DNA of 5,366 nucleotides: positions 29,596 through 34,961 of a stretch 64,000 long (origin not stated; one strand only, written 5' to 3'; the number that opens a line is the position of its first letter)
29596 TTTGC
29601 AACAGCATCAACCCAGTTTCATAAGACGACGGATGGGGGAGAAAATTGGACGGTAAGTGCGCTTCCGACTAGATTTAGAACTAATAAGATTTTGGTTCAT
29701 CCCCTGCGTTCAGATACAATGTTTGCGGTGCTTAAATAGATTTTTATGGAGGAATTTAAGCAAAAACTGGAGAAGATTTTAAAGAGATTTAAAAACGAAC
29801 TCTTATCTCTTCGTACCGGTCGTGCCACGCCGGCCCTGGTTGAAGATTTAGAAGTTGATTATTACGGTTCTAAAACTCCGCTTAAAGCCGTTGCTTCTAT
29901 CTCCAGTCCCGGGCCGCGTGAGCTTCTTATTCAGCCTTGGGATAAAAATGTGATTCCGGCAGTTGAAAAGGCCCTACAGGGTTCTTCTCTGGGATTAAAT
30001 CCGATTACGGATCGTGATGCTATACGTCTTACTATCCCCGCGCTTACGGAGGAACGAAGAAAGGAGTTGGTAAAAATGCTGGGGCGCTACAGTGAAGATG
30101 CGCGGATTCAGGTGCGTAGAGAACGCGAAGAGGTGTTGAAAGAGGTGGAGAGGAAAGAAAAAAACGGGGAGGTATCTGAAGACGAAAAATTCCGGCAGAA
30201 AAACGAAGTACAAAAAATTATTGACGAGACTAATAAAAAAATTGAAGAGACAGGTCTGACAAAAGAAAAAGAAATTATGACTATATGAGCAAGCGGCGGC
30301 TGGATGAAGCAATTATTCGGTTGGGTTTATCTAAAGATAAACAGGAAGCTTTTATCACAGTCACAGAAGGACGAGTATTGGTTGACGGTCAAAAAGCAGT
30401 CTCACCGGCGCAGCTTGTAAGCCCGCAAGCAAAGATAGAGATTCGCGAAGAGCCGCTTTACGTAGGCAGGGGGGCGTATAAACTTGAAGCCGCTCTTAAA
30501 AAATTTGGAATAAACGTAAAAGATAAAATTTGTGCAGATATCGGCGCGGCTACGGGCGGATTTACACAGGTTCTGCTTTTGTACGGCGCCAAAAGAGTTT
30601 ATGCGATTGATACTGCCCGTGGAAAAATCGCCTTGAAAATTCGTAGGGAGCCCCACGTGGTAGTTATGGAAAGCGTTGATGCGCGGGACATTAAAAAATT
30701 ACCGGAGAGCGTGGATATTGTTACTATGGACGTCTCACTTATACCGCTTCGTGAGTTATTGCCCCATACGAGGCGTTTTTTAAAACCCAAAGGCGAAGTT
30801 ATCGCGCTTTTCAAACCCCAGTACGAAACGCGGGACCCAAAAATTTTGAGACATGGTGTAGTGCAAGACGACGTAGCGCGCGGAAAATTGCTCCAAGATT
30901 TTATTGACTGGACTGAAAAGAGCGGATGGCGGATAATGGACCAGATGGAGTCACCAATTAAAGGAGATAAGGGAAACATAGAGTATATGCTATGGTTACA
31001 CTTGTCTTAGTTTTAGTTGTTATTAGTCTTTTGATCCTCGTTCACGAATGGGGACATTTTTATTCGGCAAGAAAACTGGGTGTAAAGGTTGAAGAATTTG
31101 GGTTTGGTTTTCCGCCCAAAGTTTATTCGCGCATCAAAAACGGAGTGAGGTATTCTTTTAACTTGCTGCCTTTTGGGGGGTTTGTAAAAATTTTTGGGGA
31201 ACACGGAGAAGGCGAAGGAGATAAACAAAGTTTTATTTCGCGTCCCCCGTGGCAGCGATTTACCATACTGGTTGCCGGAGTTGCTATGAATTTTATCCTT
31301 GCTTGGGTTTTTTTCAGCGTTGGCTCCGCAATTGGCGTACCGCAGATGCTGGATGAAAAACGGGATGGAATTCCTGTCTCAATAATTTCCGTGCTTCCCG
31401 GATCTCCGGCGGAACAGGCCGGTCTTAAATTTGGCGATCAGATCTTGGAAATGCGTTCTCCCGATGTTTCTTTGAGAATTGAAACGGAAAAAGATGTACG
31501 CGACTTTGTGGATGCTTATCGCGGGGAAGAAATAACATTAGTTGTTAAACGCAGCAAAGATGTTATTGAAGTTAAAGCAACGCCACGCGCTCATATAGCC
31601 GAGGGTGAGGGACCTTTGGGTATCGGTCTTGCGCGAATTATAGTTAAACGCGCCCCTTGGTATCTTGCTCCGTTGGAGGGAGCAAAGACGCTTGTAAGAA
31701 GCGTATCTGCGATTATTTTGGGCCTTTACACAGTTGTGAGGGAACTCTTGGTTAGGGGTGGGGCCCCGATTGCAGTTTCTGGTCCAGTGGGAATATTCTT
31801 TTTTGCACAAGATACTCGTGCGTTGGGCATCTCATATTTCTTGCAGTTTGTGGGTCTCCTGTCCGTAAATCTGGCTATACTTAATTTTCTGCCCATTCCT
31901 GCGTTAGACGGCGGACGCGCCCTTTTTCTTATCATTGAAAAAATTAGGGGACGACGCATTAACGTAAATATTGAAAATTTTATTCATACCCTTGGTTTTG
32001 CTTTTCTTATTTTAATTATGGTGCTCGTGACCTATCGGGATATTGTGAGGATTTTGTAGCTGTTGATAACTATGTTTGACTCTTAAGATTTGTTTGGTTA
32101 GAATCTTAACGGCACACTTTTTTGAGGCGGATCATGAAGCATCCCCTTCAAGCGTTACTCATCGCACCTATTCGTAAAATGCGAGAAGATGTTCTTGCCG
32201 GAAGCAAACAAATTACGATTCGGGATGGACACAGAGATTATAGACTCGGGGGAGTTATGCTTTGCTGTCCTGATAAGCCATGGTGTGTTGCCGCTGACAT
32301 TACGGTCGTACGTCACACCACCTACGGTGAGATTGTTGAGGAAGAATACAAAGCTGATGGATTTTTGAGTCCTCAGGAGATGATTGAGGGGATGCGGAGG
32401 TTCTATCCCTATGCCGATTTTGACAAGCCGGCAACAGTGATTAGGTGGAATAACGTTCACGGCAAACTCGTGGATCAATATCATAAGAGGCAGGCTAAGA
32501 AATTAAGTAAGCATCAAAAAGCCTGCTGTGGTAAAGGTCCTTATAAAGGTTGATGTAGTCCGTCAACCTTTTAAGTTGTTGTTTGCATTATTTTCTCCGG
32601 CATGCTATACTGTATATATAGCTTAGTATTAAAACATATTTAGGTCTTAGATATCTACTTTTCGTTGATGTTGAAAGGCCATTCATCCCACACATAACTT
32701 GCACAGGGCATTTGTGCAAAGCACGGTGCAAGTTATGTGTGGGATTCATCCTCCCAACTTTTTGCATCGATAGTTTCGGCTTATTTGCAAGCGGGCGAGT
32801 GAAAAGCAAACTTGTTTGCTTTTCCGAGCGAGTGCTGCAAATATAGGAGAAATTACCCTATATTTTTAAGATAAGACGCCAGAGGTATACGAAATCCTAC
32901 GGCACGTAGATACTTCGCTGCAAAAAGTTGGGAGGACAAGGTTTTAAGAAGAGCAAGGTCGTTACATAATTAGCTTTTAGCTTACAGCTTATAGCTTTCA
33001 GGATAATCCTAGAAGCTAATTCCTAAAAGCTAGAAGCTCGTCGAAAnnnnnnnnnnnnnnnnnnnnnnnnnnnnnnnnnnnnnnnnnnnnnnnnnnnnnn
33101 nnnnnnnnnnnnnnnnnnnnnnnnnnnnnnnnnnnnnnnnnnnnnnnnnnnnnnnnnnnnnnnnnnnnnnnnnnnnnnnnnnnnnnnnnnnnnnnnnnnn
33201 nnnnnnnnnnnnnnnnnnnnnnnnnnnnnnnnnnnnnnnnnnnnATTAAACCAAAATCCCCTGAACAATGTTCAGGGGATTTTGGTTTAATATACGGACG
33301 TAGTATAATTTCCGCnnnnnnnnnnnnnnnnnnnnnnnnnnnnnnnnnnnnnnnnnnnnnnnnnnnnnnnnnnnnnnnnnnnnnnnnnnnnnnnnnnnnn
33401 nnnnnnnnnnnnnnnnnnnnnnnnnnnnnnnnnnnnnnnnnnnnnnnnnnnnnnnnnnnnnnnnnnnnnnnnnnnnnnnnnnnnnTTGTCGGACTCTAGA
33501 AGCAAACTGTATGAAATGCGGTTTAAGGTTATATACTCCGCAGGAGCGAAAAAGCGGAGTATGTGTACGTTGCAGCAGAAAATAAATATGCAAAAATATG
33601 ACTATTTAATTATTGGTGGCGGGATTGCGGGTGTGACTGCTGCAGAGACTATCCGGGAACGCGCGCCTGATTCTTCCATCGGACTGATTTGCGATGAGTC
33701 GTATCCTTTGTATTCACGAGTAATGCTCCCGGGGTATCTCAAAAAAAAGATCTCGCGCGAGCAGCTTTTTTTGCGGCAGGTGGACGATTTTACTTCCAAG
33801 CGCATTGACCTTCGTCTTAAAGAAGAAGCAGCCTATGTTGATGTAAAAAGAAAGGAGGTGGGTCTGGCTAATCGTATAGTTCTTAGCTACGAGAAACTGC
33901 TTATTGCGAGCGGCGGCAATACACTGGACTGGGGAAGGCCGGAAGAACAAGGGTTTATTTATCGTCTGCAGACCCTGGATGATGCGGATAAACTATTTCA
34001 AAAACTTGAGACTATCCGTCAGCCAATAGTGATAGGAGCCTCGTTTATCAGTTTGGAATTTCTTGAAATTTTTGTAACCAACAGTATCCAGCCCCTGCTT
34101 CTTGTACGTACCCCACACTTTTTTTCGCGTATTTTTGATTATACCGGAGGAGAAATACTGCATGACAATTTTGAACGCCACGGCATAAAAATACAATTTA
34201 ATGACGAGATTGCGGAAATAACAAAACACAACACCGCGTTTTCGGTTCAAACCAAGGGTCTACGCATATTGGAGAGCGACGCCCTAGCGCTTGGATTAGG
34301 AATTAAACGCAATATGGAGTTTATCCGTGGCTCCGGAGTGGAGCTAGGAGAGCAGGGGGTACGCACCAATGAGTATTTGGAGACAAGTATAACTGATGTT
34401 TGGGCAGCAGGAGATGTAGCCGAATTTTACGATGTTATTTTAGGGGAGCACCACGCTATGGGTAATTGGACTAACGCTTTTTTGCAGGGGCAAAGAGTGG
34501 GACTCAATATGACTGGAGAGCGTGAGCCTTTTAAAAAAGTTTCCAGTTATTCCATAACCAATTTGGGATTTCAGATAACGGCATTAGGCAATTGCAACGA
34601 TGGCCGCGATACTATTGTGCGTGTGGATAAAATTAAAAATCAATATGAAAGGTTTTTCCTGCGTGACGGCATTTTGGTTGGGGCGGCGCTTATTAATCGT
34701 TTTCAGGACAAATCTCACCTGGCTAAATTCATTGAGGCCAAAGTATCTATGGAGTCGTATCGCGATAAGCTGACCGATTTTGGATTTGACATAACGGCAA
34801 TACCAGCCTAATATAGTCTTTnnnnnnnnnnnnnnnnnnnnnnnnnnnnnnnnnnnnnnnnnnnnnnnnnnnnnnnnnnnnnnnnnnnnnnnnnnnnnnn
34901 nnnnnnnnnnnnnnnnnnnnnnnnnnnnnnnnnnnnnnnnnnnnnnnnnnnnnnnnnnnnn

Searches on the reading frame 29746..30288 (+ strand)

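Call 11: search_protein_families(library=pfam, proteins=[window:29746-30288:+], max_evalue=0.01)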
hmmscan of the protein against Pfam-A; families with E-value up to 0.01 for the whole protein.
window:29746-30288:+ (180 aa): 1 family
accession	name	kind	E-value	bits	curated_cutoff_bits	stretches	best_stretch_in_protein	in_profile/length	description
PF01765.24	RRF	-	3.3e-57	193.3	29.7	1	15-178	1-164/164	Ribosome recycling factor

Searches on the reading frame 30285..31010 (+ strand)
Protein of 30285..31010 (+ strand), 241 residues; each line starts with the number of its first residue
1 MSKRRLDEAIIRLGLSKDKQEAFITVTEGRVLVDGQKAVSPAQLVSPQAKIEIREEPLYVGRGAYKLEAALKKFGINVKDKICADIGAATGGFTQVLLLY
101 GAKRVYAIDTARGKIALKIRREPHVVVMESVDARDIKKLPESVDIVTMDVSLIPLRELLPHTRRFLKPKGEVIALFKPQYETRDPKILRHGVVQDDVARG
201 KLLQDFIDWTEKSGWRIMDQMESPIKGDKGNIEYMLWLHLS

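Call 11: search_protein_families(library=pfam, proteins=[window:30285-31010:+], max_evalue=0.01)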
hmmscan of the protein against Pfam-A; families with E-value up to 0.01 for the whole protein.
window:30285-31010:+ (241 aa): 6 families
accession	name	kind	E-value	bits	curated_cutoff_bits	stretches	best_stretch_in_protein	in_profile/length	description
PF01728.25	FtsJ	-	8.9e-36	123.9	24.1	1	59-238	1-179/181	FtsJ-like methyltransferase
PF13649.12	Methyltransf_25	-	1e-05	26.6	27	1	85-170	3-97/97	Methyltransferase domain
PF08241.18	Methyltransf_11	-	1e-05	26.5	21.2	1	85-173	2-94/95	Methyltransferase domain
PF01479.30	S4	-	0.00048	20.3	22.8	1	4-48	1-45/48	S4 domain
PF08242.18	Methyltransf_12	-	0.0013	19.8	30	1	85-170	2-96/98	Methyltransferase domain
PF13489.12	Methyltransf_23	-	0.0032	17.7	27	1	64-171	6-113/164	Methyltransferase domain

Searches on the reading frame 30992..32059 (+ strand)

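Call 11: search_protein_families(library=pfam, proteins=[window:30992-32059:+], max_evalue=0.01)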
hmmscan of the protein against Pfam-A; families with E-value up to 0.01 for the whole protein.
window:30992-32059:+ (355 aa): 5 families
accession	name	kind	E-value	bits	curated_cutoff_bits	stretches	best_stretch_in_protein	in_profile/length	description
PF02163.28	Peptidase_M50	-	8.8e-54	182.6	27.2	1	8-341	3-220/221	Peptidase family M50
PF17820.7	PDZ_6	-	1.6e-07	31.4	27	1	132-187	3-54/54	PDZ domain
PF04495.20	GRASP55_65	-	4.4e-06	27.5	27.7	1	129-222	45-136/138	GRASP55/65 PDZ-like domain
PF00595.29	PDZ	-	5.6e-06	27.1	23.2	1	122-185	18-80/81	PDZ domain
PF13180.12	PDZ_2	-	1e-05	26.2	27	1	123-195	12-77/80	PDZ domain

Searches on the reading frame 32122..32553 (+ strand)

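Call 11: search_protein_families(library=pfam, proteins=[window:32122-32553:+], max_evalue=0.01)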
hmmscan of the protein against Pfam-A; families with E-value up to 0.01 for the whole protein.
window:32122-32553:+ (143 aa): 1 family
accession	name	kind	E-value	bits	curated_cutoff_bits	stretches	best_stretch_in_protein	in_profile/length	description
PF04266.20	ASCH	-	8.8e-10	39.7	21.2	1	21-108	8-98/103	ASCH domain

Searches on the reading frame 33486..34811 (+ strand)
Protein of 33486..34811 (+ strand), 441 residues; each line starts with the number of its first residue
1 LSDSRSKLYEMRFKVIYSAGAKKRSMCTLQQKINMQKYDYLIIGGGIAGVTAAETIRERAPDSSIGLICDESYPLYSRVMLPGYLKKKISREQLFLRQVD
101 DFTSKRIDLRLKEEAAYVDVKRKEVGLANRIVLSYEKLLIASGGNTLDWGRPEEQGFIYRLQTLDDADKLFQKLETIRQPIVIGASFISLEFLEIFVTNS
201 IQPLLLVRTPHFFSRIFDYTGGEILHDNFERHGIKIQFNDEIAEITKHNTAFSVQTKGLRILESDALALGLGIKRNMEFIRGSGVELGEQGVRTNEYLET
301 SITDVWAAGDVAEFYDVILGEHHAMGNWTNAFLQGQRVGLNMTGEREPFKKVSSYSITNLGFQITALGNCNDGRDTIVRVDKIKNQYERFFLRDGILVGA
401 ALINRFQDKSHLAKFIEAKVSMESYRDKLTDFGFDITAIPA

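Call 4: search_protein_families(library=pfam, proteins=[window:33486-34811:+], max_evalue=0.01)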
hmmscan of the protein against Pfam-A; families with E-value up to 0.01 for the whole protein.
window:33486-34811:+ (441 aa): 7 families
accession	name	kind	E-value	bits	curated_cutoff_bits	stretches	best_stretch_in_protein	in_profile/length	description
PF07992.20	Pyr_redox_2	-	2e-44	152.6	26.1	1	38-335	1-291/291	Pyridine nucleotide-disulphide oxidoreductase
PF00070.33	Pyr_redox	-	1.1e-10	42.4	22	1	181-255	3-78/82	Pyridine nucleotide-disulphide oxidoreductase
PF18267.7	Rubredoxin_C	-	1e-07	32.2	25.9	1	360-419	8-69/70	Rubredoxin NAD+ reductase C-terminal domain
PF13738.12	Pyr_redox_3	-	7.7e-05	22.5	30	1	230-309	223-305/305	Pyridine nucleotide-disulphide oxidoreductase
PF14759.12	Reductase_C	-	0.0006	20.7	25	1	363-432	10-77/85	Reductase C-terminal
PF03486.20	HI0933_like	-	0.0011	18.9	50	0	39-60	2-23/244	HI0933-like protein Rossmann domain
PF00890.30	FAD_binding_2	-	0.0054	16.4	20.4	0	39-59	1-21/414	FAD binding domain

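Call 34: search_protein_families(library=ncbifam, proteins=[window:33486-34811:+], max_evalue=0.01)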
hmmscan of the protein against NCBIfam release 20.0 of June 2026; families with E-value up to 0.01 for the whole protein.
window:33486-34811:+ (441 aa): 51 families (the best 25 are shown)
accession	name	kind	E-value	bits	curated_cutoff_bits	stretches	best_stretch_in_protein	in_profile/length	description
NF045765.1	PhenlGlyoxDHPadH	equivalog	4.4e-55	187.2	475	1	38-429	3-399/416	NADH-dependent phenylglyoxylate dehydrogenase subunit epsilon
NF042949.2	3PPDioc_HcaD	equivalog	7.6e-41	140.1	450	1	40-423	4-385/386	3-phenylpropionate/cinnamic acid dioxygenase ferredoxin--NAD(+) reductase subunit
TIGR03385.1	CoA_CoA_reduc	equivalog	1.1e-40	139.8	578.8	1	41-359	3-330/439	CoA-disulfide reductase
NF041682.1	ant_diox_AndAa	equivalog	3e-37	128.3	650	1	36-424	2-392/406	anthranilate 1,2-dioxygenase system ferredoxin--NAD(+) reductase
TIGR02374.1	nitri_red_nirB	equivalog_domain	7.2e-37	127.2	578.35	1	42-424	3-390/794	nitrite reductase large subunit NirB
NF007123.0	PRK09564.1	equivalog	1.9e-33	115.8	458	1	41-367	4-340/444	CoA-disulfide reductase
NF007286.0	PRK09754.1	equivalog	4.8e-27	94.7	447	1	35-422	1-385/400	phenylpropionate dioxygenase ferredoxin reductase subunit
NF010037.0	PRK13512.1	equivalog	2.1e-26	92.8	394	1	41-314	5-281/438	CoA-disulfide reductase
NF003437.0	PRK04965.1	equivalog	1.6e-24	86.6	392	1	40-315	5-278/378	NADH:flavorubredoxin reductase NorW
NF046103.1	NOXase_Strep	equivalog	9.2e-23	80.9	600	1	41-346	3-315/442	H2O-forming NADH oxidase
NF011565.0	PRK14989.1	subfamily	1.1e-19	70.1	883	1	35-427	1-398/847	nitrite reductase large subunit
NF004776.0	PRK06116.1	equivalog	5.2e-19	68.6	480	1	105-313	106-306/450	glutathione-disulfide reductase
TIGR02053.1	MerA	equivalog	2.5e-17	63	454.45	1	111-313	107-309/465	mercury(II) reductase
TIGR01350.1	lipoamide_DH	equivalog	1.1e-15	57.3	408.8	1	120-313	121-310/461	dihydrolipoyl dehydrogenase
TIGR01424.1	gluta_reduc_2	equivalog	3.6e-15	55.5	606.05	1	111-313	108-304/446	glutathione-disulfide reductase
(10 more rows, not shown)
